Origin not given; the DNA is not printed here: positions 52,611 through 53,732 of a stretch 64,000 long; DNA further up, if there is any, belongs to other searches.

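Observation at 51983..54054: NrtR-like Nudix regulator with two matching palindromic operators controlling an NRK-like kinase and an NT5C-like nucleotidase: possible NR/NMN salvage switch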

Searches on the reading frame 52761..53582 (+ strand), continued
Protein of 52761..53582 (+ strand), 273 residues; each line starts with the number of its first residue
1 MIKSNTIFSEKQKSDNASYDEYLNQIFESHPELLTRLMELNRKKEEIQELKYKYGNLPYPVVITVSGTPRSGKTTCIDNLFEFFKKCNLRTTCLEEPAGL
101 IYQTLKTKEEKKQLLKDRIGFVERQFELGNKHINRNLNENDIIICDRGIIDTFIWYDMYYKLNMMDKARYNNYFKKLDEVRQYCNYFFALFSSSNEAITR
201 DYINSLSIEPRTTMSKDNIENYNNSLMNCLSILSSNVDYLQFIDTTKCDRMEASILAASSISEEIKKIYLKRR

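Call 24: search_solved_structures(query=L008:6162-7400:+, max_evalue=0.01, show_alignments=1)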
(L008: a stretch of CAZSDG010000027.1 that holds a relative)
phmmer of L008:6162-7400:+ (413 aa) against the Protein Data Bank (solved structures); distinct sequences matched with E-value up to 0.01: 31.
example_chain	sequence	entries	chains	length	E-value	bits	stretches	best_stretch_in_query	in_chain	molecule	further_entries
2o6i_A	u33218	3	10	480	1.1e-17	67.4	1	19-258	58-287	HD domain protein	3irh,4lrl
2hek_A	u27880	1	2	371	2.7e-17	66.2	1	6-274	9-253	Hypothetical protein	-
2q14_A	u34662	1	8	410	3.9e-17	65.6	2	30-125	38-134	Phosphohydrolase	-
9mr6_A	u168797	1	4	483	5.8e-15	58.5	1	6-298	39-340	HD domain-containing protein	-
6pwy_A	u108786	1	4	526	6.8e-14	55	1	4-101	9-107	ZK177.8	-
6tx0_A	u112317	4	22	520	2.4e-12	49.9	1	6-249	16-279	Deoxynucleoside triphosphate triphosphohydrolase SAMHD1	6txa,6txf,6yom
5ao1_A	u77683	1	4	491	2.5e-12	49.8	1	6-248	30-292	DEOXYNUCLEOSIDE TRIPHOSPHATE TRIPHOSPHOHYDROLASE SAMHD1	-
8gb1_A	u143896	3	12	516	3e-12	49.6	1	6-248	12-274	Deoxynucleoside triphosphate triphosphohydrolase SAMHD1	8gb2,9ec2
4q7h_A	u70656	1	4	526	3.1e-12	49.5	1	6-249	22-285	Deoxynucleoside triphosphate triphosphohydrolase SAMHD1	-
6txc_A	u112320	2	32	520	3.1e-12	49.5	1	6-249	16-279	Deoxynucleoside triphosphate triphosphohydrolase SAMHD1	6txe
4mz7_A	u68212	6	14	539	3.5e-12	49.4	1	6-249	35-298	Deoxynucleoside triphosphate triphosphohydrolase SAMHD1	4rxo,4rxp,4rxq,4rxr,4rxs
5ao3_A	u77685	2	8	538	3.5e-12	49.3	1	6-249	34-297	DEOXYNUCLEOSIDE TRIPHOSPHATE TRIPHOSPHOHYDROLASE SAMHD1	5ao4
6u6z_A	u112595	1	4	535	3.5e-12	49.3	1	6-249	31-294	Deoxynucleoside triphosphate triphosphohydrolase SAMHD1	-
4bzc_A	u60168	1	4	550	3.9e-12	49.2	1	6-249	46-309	DEOXYNUCLEOSIDE TRIPHOSPHATE TRIPHOSPHOHYDROLASE SAMHD1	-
5ao0_A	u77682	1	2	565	4.1e-12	49.1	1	6-249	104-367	DEOXYNUCLEOSIDE TRIPHOSPHATE TRIPHOSPHOHYDROLASE SAMHD1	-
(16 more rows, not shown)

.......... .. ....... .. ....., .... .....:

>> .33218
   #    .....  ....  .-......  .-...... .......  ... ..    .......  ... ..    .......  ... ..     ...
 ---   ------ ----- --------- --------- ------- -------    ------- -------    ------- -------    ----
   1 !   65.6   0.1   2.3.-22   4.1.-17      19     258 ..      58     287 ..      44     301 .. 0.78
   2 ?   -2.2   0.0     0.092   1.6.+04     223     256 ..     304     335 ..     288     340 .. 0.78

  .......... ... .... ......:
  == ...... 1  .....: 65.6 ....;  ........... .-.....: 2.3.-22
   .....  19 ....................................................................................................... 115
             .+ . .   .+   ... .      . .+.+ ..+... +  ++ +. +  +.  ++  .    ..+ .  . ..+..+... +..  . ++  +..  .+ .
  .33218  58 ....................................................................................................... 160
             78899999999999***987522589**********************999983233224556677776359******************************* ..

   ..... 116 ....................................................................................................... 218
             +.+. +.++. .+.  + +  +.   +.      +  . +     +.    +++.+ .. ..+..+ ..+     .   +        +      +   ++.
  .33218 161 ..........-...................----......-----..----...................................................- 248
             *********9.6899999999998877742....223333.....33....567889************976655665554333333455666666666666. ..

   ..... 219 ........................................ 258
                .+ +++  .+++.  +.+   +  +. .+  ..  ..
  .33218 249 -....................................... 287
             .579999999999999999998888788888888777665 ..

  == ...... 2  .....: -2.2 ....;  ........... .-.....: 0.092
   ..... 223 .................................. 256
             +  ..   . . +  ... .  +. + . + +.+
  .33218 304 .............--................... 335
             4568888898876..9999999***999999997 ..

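Call 28: fold_search(model_id=the predicted structure, library=pdb)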
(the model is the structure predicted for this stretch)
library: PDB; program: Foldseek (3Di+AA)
matches with E <= 10: 1392; with E <= 0.001: 290
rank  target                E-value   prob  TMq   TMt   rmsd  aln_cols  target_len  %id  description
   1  2jat_B                1.3e-06  1.00  0.53  0.71   4.6       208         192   18  Structure of deoxyadenosine kinase from M.mycoides with products dcmp and a flexible dcdp bound (released 2007-01-03)
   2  8puu_A                1.3e-06  1.00  0.49  0.60   5.3       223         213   17  Giardia intestinalis deoxyadenosine kinase forms a functional tetramer (released 2024-10-30)
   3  2jas_A                1.6e-06  1.00  0.52  0.69   4.3       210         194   18  Structure of deoxyadenosine kinase from M.mycoides with bound dATP (released 2007-01-03)
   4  8puu_B                1.6e-06  1.00  0.50  0.60   5.1       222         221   16  Giardia intestinalis deoxyadenosine kinase forms a functional tetramer (released 2024-10-30)
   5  5xb5_B                3.8e-06  1.00  0.50  0.68   4.7       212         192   18  Crystal structure of R90A mutant of thymidylate kinase (aq_969) from Aquifex Aeolicus VF5 (released 2017-06-28)
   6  2jaq_B                4.3e-06  1.00  0.53  0.74   4.4       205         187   18  Structure of deoxyadenosine kinase from M. mycoides with bound dCTP (released 2007-01-03)
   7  2jas_D                4.3e-06  1.00  0.51  0.69   4.2       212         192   17  Structure of deoxyadenosine kinase from M.mycoides with bound dATP (released 2007-01-03)
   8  2ccg_B                4.8e-06  1.00  0.46  0.61   6.0       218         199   14  Crystal structure of His-tagged S. aureus thymidylate kinase complexed with thymidine monophosphate (TMP) (released 2006-03-08)
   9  2jaq_A                5.1e-06  1.00  0.53  0.73   4.4       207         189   17  Structure of deoxyadenosine kinase from M. mycoides with bound dCTP (released 2007-01-03)
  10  2jas_F                5.1e-06  1.00  0.52  0.69   4.5       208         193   18  Structure of deoxyadenosine kinase from M.mycoides with bound dATP (released 2007-01-03)
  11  2jas_C                5.1e-06  1.00  0.51  0.69   4.5       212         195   18  Structure of deoxyadenosine kinase from M.mycoides with bound dATP (released 2007-01-03)
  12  5xb5_A                5.4e-06  1.00  0.50  0.68   4.8       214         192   18  Crystal structure of R90A mutant of thymidylate kinase (aq_969) from Aquifex Aeolicus VF5 (released 2017-06-28)
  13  8j5f                  6.0e-06  1.00  0.58  0.65   4.4       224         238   12  Crystal structure of kinase AbmG in complex with cytidine and ADP (released 2024-04-24)
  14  2jas_E                6.4e-06  1.00  0.51  0.68   4.5       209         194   19  Structure of deoxyadenosine kinase from M.mycoides with bound dATP (released 2007-01-03)
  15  2jj8_B                7.1e-06  1.00  0.50  0.70   4.2       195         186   13  Structural Studies of Nucleoside Analog and Feedback Inhibitor Binding to Drosophila Melanogaster Multisubstrate Deoxy (released 2008-04-29)
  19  2jat_A                8.5e-06  1.00  0.51  0.70   4.7       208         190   19  Structure of deoxyadenosine kinase from M.mycoides with products dcmp and a flexible dcdp bound (released 2007-01-03)
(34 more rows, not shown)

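Call 32: search_solved_structures(query=A1, max_evalue=0.1, show_alignments=3)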
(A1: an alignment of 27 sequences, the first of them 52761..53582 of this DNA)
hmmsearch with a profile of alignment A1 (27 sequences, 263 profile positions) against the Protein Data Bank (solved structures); distinct sequences matched with E-value up to 0.1: 15.
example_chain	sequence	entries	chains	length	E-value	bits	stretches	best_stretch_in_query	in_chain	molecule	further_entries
3dm9_B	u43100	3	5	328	0.00022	23.9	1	41-82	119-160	Signal recognition particle receptor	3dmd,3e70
5xbh_A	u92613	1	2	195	0.00059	22.5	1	53-150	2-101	Thymidylate kinase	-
2pbr_A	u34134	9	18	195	0.0007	22.3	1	53-150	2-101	Thymidylate kinase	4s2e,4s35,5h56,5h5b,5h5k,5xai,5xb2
2yvu_A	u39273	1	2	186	0.0012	21.5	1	44-85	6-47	Probable adenylyl-sulfate kinase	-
3ld9_A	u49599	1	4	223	0.0019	20.8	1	51-152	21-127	Thymidylate kinase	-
5l3w_A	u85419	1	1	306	0.0026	20.4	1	24-84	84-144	Signal recognition particle receptor FtsY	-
5l3s_B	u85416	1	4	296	0.0026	20.4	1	23-84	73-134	Signal recognition particle receptor FtsY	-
3kl4_A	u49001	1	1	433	0.0068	19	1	48-85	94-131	Signal recognition 54 kDa protein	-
1qzw_A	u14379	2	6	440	0.0071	19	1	48-85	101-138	Signal recognition 54 kDa protein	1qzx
6cy1_A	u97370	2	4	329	0.0095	18.6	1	43-82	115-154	Signal recognition particle receptor FtsY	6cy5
5xb5_A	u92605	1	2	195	0.011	18.3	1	53-143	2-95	Thymidylate kinase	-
5l3s_A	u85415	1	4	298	0.018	17.7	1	48-85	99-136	Signal recognition particle 54 kDa protein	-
5l3v_A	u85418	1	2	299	0.018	17.7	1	48-85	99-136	Signal recognition particle 54 kDa protein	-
1j8m_F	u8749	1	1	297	0.02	17.5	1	50-85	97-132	SIGNAL RECOGNITION 54 KDA PROTEIN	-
4ak9_A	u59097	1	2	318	0.093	15.3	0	49-83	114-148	CPFTSY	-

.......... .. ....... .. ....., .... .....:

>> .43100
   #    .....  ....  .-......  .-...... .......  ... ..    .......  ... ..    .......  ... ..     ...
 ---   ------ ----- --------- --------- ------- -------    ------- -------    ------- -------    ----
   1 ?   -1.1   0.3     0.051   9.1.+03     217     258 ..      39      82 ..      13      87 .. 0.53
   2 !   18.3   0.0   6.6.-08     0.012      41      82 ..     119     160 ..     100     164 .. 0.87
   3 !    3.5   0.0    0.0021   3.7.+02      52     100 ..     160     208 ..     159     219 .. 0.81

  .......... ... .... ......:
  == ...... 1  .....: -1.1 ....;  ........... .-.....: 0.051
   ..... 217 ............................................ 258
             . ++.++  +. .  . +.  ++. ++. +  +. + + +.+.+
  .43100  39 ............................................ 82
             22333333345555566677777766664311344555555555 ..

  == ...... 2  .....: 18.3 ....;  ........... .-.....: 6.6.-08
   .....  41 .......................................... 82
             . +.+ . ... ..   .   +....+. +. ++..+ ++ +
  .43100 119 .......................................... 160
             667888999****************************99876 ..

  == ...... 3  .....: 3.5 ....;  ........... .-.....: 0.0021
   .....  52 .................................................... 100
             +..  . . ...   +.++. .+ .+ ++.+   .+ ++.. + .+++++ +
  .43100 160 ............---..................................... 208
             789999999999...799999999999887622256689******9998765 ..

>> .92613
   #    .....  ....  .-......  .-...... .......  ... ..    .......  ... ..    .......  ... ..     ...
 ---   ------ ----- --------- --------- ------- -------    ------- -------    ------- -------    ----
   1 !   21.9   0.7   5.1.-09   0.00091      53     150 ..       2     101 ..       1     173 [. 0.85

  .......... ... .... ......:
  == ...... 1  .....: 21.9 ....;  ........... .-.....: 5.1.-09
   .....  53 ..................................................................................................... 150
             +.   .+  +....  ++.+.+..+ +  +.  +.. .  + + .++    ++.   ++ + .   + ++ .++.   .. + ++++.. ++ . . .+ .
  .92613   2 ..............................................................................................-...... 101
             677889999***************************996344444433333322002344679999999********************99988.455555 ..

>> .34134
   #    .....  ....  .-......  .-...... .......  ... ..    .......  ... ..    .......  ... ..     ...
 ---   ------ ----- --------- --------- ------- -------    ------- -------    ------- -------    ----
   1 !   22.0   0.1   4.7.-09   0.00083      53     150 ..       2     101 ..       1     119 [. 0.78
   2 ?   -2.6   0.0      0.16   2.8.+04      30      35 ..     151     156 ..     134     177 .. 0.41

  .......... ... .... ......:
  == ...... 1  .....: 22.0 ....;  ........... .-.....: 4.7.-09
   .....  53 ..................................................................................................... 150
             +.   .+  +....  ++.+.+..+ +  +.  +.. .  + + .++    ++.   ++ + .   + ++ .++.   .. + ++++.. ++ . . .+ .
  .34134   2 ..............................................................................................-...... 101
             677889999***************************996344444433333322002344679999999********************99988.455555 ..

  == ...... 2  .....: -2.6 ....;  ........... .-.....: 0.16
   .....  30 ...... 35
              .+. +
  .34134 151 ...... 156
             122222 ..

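Call 49: search_protein_families(library=phrogs, proteins=[window:52761-53582:+, L008:6162-8792:+, L005:7898-8974:+], max_evalue=0.01)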
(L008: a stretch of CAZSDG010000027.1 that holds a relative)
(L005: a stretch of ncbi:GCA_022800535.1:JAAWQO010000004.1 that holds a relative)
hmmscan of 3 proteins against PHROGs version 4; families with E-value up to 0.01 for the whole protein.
window:52761-53582:+ (273 aa): 2 families
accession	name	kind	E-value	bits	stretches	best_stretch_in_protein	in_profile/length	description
phrog_761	-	other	1.8e-06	28.9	1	62-168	21-127/362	thymidylate kinase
phrog_2107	-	other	8e-06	26.7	1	61-169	4-112/201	thymidylate kinase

L008:6162-8792:+ (876 aa): 3 families
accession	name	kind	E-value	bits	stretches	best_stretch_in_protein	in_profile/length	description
phrog_35128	-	unknown function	2.4e-11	44.2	1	36-111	47-135/511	-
phrog_21998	-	unknown function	3.3e-07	30.1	1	12-104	27-119/451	-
phrog_2107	-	other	0.00065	20.4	1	666-765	5-105/201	thymidylate kinase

L005:7898-8974:+ (358 aa): 1 family
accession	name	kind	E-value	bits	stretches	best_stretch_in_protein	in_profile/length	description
phrog_2107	-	other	5.4e-07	30.5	1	1-105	1-102/201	thymidylate kinase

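Call 50: search_protein_families(library=padloc, proteins=[window:52761-53582:+, L008:6162-8792:+, L005:7898-8974:+], max_evalue=0.01)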
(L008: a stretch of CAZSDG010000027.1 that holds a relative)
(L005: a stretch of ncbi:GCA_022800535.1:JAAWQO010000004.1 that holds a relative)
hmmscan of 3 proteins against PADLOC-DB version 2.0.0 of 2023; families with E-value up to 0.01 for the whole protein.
window:52761-53582:+ (273 aa): 0 families

L008:6162-8792:+ (876 aa): 1 family
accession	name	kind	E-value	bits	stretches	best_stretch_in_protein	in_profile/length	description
PDLC02374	dGTPase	-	1.5e-11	42.3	1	12-104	41-122/395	-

L005:7898-8974:+ (358 aa): 1 family
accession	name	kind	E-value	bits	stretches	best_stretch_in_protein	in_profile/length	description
PDLC04140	mad8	-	0.0032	15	1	6-170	30-150/314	mads_8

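Call 52: search_protein_families(library=pfam, proteins=[L007:8035-9255:+, L008:9503-10042:+, L008:10047-11222:+, L011:8288-9001:+, L012:9353-10561:+, L020:1160-2368:+, L021:1301-2026:+, L021:936-1307:+, L016:4312-5889:+, L015:11185-11781:+], max_evalue=0.001)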
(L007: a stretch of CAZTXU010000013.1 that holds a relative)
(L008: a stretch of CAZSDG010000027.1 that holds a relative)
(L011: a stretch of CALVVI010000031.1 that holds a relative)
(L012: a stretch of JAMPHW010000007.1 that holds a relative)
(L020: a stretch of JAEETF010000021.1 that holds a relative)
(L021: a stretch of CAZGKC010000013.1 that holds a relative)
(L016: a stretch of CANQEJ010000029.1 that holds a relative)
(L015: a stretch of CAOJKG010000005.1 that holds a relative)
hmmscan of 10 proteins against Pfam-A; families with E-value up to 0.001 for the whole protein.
L007:8035-9255:+ (406 aa): 3 families
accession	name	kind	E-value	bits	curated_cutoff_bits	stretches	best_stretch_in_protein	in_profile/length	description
PF02534.20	T4SS-DNA_transf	-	4.2e-20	72.5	20.1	1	9-358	18-380/468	Type IV secretory system Conjugative DNA transfer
PF10412.15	TrwB_AAD_bind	-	3.4e-07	29.9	20.5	0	41-86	12-56/387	Type IV secretion-system coupling protein DNA-binding domain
PF12696.13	TraG-D_C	-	0.0003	21.1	22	1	285-361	2-80/126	TraM recognition site of TraD and TraG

L008:9503-10042:+ (179 aa): 0 families

L008:10047-11222:+ (391 aa): 9 families
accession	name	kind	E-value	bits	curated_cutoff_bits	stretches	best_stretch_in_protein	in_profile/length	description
PF05958.17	tRNA_U5-meth_tr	-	2.7e-26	92.9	23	1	192-388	141-356/357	tRNA (Uracil-5-)-methyltransferase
PF13847.12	Methyltransf_31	-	3.5e-10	40.2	27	1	246-321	2-81/145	Methyltransferase domain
PF03602.21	Cons_hypoth95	-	3.7e-08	33.7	24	1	232-346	27-150/182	Conserved hypothetical protein 95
PF02475.24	TRM5-TYW2_MTfase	-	4.3e-08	33.7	28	1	238-321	27-111/164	TRM5/TYW2 methyltransferase domain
PF09445.16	Methyltransf_15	-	1e-07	32.1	22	1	249-328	2-85/165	RNA cap guanine-N2 methyltransferase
PF05175.20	MTS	-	1.1e-06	28.8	23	1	246-323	28-107/170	Methyltransferase small domain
PF06325.19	PrmA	-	2.1e-06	27.9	22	1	243-319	157-231/296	Ribosomal protein L11 methyltransferase (PrmA)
PF13649.12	Methyltransf_25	-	9.9e-06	26.6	27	1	251-320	1-70/97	Methyltransferase domain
PF01555.25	N6_N4_Mtase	-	0.00016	22.2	26.7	1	237-283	171-217/221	DNA methylase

L011:8288-9001:+ (237 aa): 7 families
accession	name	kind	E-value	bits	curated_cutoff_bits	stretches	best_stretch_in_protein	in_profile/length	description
PF01381.28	HTH_3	-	2.6e-17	63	23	1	10-64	1-55/55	Helix-turn-helix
PF12844.13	HTH_19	-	5.5e-13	49.1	30.2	1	7-68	1-62/64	Helix-turn-helix domain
PF13560.12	HTH_31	-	4.2e-08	33.8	27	1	12-55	8-52/64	Helix-turn-helix domain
PF13443.12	HTH_26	-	6.3e-06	26.8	22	1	13-70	5-63/63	Cro/C1-type HTH DNA-binding domain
PF07253.16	Gypsy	-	7.4e-05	21.9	27.5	1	28-103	370-444/472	Gypsy protein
PF07022.19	Phage_CI_repr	-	9e-05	23.2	22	1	13-71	6-64/65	Bacteriophage CI repressor helix-turn-helix domain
PF15731.11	MqsA_antitoxin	-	0.00046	20.8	30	1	7-53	71-117/131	Antitoxin component of bacterial toxin-antitoxin system, MqsA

L012:9353-10561:+ (402 aa): 1 family
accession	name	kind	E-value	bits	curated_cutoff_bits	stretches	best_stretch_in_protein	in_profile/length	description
PF00933.27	Glyco_hydro_3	-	6.6e-83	279.2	27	1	57-375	2-316/316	Glycosyl hydrolase family 3 N terminal domain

L020:1160-2368:+ (402 aa): 1 family
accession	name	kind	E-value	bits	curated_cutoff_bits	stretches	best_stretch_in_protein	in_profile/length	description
PF02511.20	Thy1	-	2.1e-18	67.2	24.8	1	25-173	11-159/191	Thymidylate synthase complementing protein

L021:1301-2026:+ (241 aa): 2 families
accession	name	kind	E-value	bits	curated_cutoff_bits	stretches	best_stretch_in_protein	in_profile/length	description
PF02565.21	RecO_C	-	2.2e-19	70.2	22.1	1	84-235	2-157/157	Recombination protein O C terminal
PF11967.14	RecO_N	-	1.2e-15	57.7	27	1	1-78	1-79/80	Recombination protein O N terminal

L021:936-1307:+ (123 aa): 2 families
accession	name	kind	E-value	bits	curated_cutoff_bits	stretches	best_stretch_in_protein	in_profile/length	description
PF01880.24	Desulfoferrodox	-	1.4e-21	77.3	22.2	1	39-122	2-96/98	Desulfoferrodoxin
PF06397.17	Desulfoferrod_N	-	1.6e-07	31.3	23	1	6-34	8-36/36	Desulfoferrodoxin, N-terminal domain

L016:4312-5889:+ (525 aa): 4 families
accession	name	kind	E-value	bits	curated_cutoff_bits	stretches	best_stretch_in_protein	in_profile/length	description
PF01943.22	Polysacc_synt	-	6.8e-23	81.9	28.2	2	1-293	20-272/274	Polysaccharide biosynthesis protein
PF03023.19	MurJ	-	5.9e-11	42.1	27.4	1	17-461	12-433/451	Lipid II flippase MurJ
PF01554.23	MatE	-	4e-07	30.3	24.9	2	10-148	22-156/161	MatE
PF14342.11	DUF4396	-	2.5e-05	25.1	27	1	374-480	3-116/141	Domain of unknown function (DUF4396)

L015:11185-11781:+ (198 aa): 2 families
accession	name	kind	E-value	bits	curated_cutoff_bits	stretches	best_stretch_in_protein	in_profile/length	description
PF01569.27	PAP2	-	3.7e-17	62.7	27.2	1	77-193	3-127/130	PAP2 superfamily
PF14378.12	PAP2_3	-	0.00019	21.7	27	1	105-179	117-183/190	PAP2 superfamily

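Call 63: search_protein_representatives(alignment_id=A1)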
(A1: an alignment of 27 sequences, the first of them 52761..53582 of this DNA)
Query: 27 sequences, 263 profile positions. Proteins with E-value up to 0.001 (for the whole library): 905; up to 1e-10: 336; up to 1e-30: 42. The best 150 are listed.
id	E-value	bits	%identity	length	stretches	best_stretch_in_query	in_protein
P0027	6.0e-117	406.1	-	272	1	3-263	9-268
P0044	1.3e-113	395.1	-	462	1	5-263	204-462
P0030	3.2e-112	390.6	-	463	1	6-262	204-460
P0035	1.1e-108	379.0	-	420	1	5-260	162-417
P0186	4.9e-103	360.5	-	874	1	8-260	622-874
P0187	4.2e-93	327.9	-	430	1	5-262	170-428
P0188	5.0e-62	226.0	-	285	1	14-259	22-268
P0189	6.3e-59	215.9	-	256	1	12-262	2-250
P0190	3.2e-58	213.5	-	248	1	22-261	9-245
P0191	4.9e-57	209.6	-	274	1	15-256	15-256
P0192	6.6e-56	206.0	-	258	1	13-255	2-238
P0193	1.8e-55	204.6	-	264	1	9-260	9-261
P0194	8.6e-54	199.0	-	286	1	11-260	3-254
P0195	1.2e-53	198.6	-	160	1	106-263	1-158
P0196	4.2e-53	196.8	-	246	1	21-261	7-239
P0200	1.0e-47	179.1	-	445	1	7-262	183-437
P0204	1.1e-43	165.9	-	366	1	19-262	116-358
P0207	3.4e-41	157.8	-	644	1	15-262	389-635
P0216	5.1e-36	140.8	-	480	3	30-261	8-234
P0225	1.5e-28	116.3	-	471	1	27-262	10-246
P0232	1.7e-26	109.6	-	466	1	21-262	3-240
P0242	5.8e-25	104.5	-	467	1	28-255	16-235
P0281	3.5e-21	92.1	-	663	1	27-261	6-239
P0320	1.9e-18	83.2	-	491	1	39-256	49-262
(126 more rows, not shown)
